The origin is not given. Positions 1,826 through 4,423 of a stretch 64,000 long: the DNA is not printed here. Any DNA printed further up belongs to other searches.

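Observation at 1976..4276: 766-aa fusion glycosyltransferase with a heptosyltransferase-like (GT9) C-terminal domain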

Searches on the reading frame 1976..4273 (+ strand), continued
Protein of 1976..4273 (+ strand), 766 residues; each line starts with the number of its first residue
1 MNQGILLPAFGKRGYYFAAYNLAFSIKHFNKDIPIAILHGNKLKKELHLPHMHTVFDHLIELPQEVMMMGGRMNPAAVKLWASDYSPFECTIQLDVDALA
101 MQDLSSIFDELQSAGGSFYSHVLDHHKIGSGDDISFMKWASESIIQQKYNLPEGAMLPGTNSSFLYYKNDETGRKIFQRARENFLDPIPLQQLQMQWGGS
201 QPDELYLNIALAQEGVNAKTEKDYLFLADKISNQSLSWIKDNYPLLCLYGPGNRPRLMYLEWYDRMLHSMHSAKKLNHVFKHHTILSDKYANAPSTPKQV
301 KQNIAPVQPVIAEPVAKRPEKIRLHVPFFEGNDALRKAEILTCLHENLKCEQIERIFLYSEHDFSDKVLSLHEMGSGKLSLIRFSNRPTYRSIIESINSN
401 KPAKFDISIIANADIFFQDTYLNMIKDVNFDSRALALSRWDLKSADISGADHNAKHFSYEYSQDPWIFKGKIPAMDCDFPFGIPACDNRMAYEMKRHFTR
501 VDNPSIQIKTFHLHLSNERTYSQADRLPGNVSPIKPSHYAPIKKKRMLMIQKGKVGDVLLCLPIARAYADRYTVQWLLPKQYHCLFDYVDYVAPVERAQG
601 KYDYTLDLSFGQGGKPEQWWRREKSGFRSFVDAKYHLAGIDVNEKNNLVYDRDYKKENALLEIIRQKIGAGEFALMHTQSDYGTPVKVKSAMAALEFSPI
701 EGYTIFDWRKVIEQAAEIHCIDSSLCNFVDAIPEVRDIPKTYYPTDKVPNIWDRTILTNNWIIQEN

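Call 31: get_annotated_region(hit=H1, flank=6000)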
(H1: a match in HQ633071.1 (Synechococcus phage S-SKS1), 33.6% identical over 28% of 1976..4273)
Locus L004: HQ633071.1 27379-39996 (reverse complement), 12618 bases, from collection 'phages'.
description: Synechococcus phage S-SKS1 genomic sequence.
organism: Synechococcus phage S-SKS1 (NCBI taxid 754042)
taxonomy: Viruses; Duplodnaviria; Heunggongvirae; Uroviricota; Caudoviricetes; Llyrvirus; Llyrvirus SSKS1
host: Synechococcus sp. WH7803; source: North Atlantic; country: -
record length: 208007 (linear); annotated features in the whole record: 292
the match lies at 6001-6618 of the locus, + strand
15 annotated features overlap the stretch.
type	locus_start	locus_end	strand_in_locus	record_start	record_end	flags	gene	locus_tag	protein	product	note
CDS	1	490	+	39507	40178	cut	-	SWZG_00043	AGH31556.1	hypothetical protein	-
CDS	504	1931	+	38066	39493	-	-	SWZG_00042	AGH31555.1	3,4-dihydroxy-2-butanone 4-phosphate synthase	-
CDS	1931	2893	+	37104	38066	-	-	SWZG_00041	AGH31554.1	hypothetical protein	-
CDS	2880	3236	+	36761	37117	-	-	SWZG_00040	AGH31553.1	hypothetical protein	-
CDS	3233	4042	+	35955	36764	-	-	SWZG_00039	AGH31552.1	hypothetical protein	-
CDS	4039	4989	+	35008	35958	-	-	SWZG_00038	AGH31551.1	hypothetical protein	-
CDS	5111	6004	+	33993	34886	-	-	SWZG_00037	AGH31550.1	nucleotide-sugar epimerase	-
CDS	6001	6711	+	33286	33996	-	-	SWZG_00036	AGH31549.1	hypothetical protein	-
CDS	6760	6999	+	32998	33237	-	-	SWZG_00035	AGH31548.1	hypothetical protein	-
CDS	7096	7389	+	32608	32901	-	-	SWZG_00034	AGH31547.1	2Fe-2S ferredoxin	-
CDS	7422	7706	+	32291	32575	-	-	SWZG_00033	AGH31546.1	hypothetical protein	similar to gp179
CDS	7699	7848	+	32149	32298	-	-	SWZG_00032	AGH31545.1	hypothetical protein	-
CDS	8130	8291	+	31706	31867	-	-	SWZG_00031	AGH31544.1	hypothetical protein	-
CDS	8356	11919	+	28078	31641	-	-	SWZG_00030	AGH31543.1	hypothetical protein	-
CDS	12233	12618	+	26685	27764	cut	-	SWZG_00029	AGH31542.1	photosystem II D1 protein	-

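Call 33: find_encoding_contigs(protein=P0001, flank=10000, max_places=3)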
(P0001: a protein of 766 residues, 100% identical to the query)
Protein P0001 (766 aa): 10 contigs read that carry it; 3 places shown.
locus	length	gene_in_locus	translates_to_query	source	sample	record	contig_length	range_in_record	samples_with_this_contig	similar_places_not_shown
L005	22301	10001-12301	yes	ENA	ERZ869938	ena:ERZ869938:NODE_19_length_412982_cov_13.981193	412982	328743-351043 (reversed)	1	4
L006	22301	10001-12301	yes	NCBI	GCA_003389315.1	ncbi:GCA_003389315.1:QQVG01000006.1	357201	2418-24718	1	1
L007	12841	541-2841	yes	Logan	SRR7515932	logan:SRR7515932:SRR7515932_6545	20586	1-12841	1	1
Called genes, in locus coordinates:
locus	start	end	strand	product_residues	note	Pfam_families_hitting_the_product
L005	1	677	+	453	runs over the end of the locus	-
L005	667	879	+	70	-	-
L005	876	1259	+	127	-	-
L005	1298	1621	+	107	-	-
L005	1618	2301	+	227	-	-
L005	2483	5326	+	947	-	-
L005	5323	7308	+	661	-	-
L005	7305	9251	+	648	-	-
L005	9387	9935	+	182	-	-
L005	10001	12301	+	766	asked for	-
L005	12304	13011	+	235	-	-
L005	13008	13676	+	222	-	-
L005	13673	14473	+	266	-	-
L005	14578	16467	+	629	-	-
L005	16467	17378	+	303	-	-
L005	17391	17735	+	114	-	-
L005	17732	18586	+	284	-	-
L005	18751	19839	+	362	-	-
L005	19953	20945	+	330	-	-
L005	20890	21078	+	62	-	-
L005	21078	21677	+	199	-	-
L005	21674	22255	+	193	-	-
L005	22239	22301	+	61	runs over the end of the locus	-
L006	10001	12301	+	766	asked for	-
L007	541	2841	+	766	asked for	-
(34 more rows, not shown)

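Call 34: find_encoding_contigs(protein=P0064, flank=10000, max_places=2)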
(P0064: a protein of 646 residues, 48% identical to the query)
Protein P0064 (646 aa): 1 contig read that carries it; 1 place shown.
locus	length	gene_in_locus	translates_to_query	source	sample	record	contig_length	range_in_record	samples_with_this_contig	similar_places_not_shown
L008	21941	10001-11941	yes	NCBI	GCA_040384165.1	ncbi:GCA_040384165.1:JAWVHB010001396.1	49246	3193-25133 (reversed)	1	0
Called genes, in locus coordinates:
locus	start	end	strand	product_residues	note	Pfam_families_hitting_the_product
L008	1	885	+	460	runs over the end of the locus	PF04466:Terminase_3 (weak)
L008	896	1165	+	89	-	-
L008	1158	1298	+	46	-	-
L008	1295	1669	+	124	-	-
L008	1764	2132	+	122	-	-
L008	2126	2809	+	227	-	-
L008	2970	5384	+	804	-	-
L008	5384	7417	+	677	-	-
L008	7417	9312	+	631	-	-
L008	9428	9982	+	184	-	-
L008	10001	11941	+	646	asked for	PF04041:Glyco_hydro_130 (faint)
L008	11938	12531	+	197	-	PF13578:Methyltransf_24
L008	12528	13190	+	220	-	-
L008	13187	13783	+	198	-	PF25084:LbH_EIF2B, PF25087:GMPPB_C, PF00132:Hexapep, PF14602:Hexapep_2 (weak)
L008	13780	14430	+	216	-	PF01041:DegT_DnrJ_EryC1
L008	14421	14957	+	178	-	-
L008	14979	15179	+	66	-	-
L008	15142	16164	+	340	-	PF00535:Glycos_transf_2 (faint)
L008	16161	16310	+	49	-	-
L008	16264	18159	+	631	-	-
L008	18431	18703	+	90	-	-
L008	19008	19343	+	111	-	-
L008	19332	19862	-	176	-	PF07463:NUMOD4, PF13392:HNH_3 (weak)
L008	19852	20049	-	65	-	-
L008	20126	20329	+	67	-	-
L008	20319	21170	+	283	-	-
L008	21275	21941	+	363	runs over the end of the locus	-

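Call 37: search_protein_families(library=phrogs, proteins=[L005:2483-5323:+, L005:5323-7305:+, L005:7305-9248:+, L005:1618-2298:+, L008:16264-18156:+], max_evalue=0.01)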
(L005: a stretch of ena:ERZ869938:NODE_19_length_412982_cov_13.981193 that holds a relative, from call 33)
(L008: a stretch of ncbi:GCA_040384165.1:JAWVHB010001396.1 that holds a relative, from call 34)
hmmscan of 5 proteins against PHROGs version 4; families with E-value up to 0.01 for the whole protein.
L005:2483-5323:+ (947 aa): 4 families
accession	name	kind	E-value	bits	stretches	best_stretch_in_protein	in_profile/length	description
phrog_991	-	tail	3.5e-10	39.1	1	14-276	222-617/1966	tail length tape measure protein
phrog_30292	-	unknown function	6.1e-06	26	1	284-380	220-318/677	-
phrog_1533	-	tail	0.00011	20.8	2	8-167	179-337/1688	tail length tape measure protein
phrog_27166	-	tail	0.00017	21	1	37-255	39-265/751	tail length tape measure protein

L005:5323-7305:+ (661 aa): 0 families

L005:7305-9248:+ (648 aa): 0 families

L005:1618-2298:+ (227 aa): 0 families

L008:16264-18156:+ (631 aa): 1 family
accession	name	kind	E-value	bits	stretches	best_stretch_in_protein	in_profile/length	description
phrog_7376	-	head and packaging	7e-22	78.7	1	12-585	18-540/576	portal protein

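Call 64: find_related_loci(query=A1, collection=viral_contigs, flank=10000)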
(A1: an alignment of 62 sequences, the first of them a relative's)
Query A1 (766 aa) in viral_contigs; peptide patterns used: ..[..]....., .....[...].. (x = any residue, [..] = any of these).
202 stretches matched a pattern; 168 encode a relative of the query (tblastn E <= 1e-3); the best 80 are kept; 80 distinct loci.
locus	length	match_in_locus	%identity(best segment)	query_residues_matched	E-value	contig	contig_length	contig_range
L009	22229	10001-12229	51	3-761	0e+0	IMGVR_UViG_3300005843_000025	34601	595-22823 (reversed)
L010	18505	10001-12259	42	3-762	0e+0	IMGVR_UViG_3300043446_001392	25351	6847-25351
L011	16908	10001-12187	38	3-761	1e-170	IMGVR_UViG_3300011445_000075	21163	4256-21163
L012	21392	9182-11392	39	1-763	3e-158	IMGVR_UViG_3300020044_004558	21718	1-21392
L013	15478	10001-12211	39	1-763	3e-158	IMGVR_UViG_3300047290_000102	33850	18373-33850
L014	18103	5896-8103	39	1-761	6e-158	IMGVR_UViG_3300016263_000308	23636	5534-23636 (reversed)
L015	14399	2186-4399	38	1-763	2e-157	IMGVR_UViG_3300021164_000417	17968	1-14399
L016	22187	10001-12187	38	3-761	1e-170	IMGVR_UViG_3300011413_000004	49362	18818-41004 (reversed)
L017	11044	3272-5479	39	1-762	6e-157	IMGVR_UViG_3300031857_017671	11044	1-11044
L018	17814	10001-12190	38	1-761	1e-155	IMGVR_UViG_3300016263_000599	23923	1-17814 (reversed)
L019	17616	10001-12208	38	1-761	1e-154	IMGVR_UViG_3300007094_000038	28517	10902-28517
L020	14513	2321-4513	38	2-765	1e-152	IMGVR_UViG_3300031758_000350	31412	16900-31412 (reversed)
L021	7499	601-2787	38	1-761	4e-151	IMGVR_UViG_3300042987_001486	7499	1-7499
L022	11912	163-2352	38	1-761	3e-149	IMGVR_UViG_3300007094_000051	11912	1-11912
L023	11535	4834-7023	38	1-761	3e-149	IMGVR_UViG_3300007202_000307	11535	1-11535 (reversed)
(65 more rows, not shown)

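Call 77: fold_search(model_id=the predicted structure, library=viral)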
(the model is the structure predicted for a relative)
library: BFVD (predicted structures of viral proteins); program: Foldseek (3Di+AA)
matches with E <= 10: 1166; with E <= 0.001: 299
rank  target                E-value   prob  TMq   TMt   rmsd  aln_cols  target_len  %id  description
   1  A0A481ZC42            8.9e-19  1.00  0.26  0.27  26.4       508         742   16  Methyltransferase [Pithovirus LCPAC404]
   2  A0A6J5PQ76            2.6e-18  1.00  0.24  0.90   2.4       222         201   32  Uncharacterized protein [uncultured Caudovirales phage]
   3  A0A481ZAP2            7.1e-18  1.00  0.25  0.27  22.4       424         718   19  Nucleotide-diphospho-sugar transferase [Pithovirus LCPAC403]
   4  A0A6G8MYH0            3.8e-17  1.00  0.26  0.77   2.6       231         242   25  Glycosyltransferase [Cedratvirus kamchatka]
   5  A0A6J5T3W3            6.8e-14  1.00  0.19  0.14  23.1       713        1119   10  Glyco_tranf_GTA_type domain containing protein [uncultured Caudovirales phage]
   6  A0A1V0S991            1.5e-13  1.00  0.21  0.16  27.3       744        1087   11  Glycosyltransferase family 2 [Catovirus CTV1]
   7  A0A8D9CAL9            4.3e-13  1.00  0.22  0.34  19.1       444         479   16  Rhamnan synthesis protein F [uncultured marine phage]
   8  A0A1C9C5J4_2          4.6e-13  1.00  0.23  0.20  27.4       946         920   11  Putative glycosyltransferase family 32 protein [Heterosigma akashiwo virus 01]
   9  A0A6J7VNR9            5.7e-13  1.00  0.22  0.32   4.9       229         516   20  Uncharacterized protein [uncultured Caudovirales phage]
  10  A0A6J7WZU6            6.8e-13  1.00  0.28  0.72   4.8       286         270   16  Uncharacterized protein [uncultured Caudovirales phage]
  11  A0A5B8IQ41            1.3e-12  1.00  0.24  0.60   5.4       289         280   20  Uncharacterized protein [Mimiviridae sp. ChoanoV1]
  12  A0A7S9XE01            3.5e-12  1.00  0.25  0.20  27.3      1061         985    8  Glycosyl transferase family 1 domain-containing protein [Virus NIOZ-UU157]
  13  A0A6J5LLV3            3.7e-12  1.00  0.20  0.12  19.6       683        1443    9  Glyco_tranf_GTA_type domain containing protein [uncultured Caudovirales phage]
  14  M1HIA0                3.9e-12  1.00  0.20  0.19  24.7       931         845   10  (no name in the UniProt tables at hand)
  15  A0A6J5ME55            1.4e-11  1.00  0.22  0.27  20.9       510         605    9  Glycosyltransferase, DXD sugar-binding motif [uncultured Caudovirales phage]
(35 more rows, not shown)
